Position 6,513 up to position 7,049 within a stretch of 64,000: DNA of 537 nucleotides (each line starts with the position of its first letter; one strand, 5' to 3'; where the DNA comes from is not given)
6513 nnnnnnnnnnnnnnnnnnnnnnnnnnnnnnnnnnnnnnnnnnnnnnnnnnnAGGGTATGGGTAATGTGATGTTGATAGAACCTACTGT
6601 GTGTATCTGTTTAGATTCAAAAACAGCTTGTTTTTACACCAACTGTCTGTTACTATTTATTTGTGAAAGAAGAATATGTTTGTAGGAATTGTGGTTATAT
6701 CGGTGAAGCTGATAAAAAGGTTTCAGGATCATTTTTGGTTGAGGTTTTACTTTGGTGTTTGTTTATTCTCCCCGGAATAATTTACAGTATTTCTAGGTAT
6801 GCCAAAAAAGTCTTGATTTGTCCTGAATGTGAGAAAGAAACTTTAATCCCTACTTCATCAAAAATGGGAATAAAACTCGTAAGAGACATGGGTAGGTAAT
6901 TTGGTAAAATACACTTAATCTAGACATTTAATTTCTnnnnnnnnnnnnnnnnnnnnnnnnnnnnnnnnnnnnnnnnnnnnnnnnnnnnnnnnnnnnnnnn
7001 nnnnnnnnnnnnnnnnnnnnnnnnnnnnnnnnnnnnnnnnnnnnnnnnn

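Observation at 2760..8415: The cargo of the element looks like a defence island: KAP NTPase, XRE regulator, Zn-ribbon membrane protein and HExxH protein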

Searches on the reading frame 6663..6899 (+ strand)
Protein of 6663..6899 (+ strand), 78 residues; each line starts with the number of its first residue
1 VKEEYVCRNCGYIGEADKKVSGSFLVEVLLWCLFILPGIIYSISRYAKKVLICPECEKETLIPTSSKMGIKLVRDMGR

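Call 4: search_protein_families(library=pfam, proteins=[window:6663-6899:+], max_evalue=0.1)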
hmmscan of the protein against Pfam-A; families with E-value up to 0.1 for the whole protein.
window:6663-6899:+ (78 aa): 12 families
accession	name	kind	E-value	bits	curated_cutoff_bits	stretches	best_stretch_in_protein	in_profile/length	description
PF01679.22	Pmp3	-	5.8e-05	23.5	22.9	1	20-43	22-45/49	Proteolipid membrane potential modulator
PF08271.17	Zn_Ribbon_TF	-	0.00052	19.9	29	0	2-16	17-31/43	TFIIB zinc-binding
PF09723.15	Zn_ribbon_8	-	0.0017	18.7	34.4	0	4-16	5-17/41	Zinc ribbon domain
PF08274.17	Zn_Ribbon_YjdM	-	0.0019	18.6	30.8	0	48-59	17-28/30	PhnA Zinc-Ribbon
PF02150.21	Zn_ribbon_RPB9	-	0.0028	17.9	25.2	1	5-18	22-35/36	RNA polymerases M/15 Kd subunit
PF21349.2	RUBY_RBDX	-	0.0057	16.5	26.5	1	5-18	1-14/30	Rubrerythrin, rubredoxin-like domain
PF08792.16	A2L_zn_ribbon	-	0.015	15.5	22.9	0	4-13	21-30/33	A2L zinc ribbon domain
PF10601.15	zf-LITAF-like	-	0.022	15.3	23.8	1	6-58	7-64/70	LITAF-like zinc ribbon domain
PF23455.1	DUF7129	-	0.022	14.9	30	0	3-19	10-26/45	Domain of unknown function (DUF7129)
PF15777.11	Anti-TRAP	-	0.06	13.8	32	0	50-66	30-46/59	Tryptophan RNA-binding attenuator protein inhibitory protein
PF07282.18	Cas12f1-like_TNB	-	0.071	13.7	26.3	0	4-18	40-54/60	Cas12f1-like, TNB domain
PF07754.17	HVO_2753_ZBP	-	0.096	12.9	33.2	0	3-11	38-46/46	Small zinc finger protein HVO_2753-like, Zn-binding pocket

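Call 5: search_protein_families(library=padloc, proteins=[window:6663-6899:+], max_evalue=0.1)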
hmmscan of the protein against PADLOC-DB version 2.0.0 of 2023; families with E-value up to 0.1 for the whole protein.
window:6663-6899:+ (78 aa): 0 families

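Call 6: search_protein_families(library=ncbifam, proteins=[window:6663-6899:+], max_evalue=0.1)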
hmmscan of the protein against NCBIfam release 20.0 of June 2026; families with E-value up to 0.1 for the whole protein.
window:6663-6899:+ (78 aa): 6 families
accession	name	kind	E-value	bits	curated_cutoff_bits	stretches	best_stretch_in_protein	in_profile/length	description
NF033497.1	rubre_like_arch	subfamily_domain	0.0025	17.5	32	0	5-17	1-13/34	rubrerythrin-like domain-containing protein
NF011481.0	PRK14890.1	equivalog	0.0036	17.3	61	0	3-14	49-60/61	putative Zn-ribbon RNA-binding protein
TIGR02605.1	CxxC_CxxC_SSSS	subfamily_domain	0.0051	16.8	31.3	0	4-21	5-22/52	FmdB family zinc ribbon protein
NF038384.1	zinc_YnfU_fam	subfamily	0.072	12.7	36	0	48-58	36-46/52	YnfU family zinc-binding protein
NF001976.0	PRK00762.1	equivalog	0.085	12.6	146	0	6-70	72-113/124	hydrogenase maturation nickel metallochaperone HypA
NF045720.1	rubredox_RCKP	subfamily_domain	0.088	12.4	45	0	5-16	4-15/34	RCKP-type rubredoxin-like domain-containing protein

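Call 7: search_protein_families(library=phrogs, proteins=[window:6663-6899:+], max_evalue=0.1)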
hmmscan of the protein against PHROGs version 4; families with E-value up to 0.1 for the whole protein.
window:6663-6899:+ (78 aa): 4 families
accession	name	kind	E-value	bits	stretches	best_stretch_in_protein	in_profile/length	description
phrog_17221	-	unknown function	0.053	14.6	0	3-13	37-47/51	-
phrog_28897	-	unknown function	0.065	14.4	0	4-16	31-43/68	-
phrog_5602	-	unknown function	0.086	13.5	0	47-66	15-34/60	-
phrog_2945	-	unknown function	0.097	13.5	0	43-60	25-42/68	-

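Call 46: find_homologous_proteins(query=window:6663-6899:+, max_evalue=0.01)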
Query window:6663-6899:+ (78 aa): 2 proteins with E <= 0.01 among 3 candidates.
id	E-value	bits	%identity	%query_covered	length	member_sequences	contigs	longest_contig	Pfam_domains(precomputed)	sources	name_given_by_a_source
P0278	1.1e-45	170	100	100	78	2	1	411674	-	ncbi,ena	ncbi:MAG: hypothetical protein WCV93_01175 [Candidatus Shapirobacteria bacterium]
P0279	9.4e-34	132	74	99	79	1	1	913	-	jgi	jgi:hypothetical protein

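Call 96: find_encoding_contigs(protein=P0279, flank=5000, max_places=3)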
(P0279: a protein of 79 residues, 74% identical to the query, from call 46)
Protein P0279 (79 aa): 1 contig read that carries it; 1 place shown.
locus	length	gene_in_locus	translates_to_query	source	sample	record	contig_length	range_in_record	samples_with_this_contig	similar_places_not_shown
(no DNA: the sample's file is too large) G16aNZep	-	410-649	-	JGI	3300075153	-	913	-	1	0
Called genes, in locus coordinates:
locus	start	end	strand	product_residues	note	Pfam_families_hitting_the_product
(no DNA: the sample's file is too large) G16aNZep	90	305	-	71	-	PF13560:HTH_31, PF12844:HTH_19, PF01381:HTH_3, PF13443:HTH_26 (weak)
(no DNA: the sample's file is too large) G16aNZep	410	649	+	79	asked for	-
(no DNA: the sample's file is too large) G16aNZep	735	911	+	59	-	?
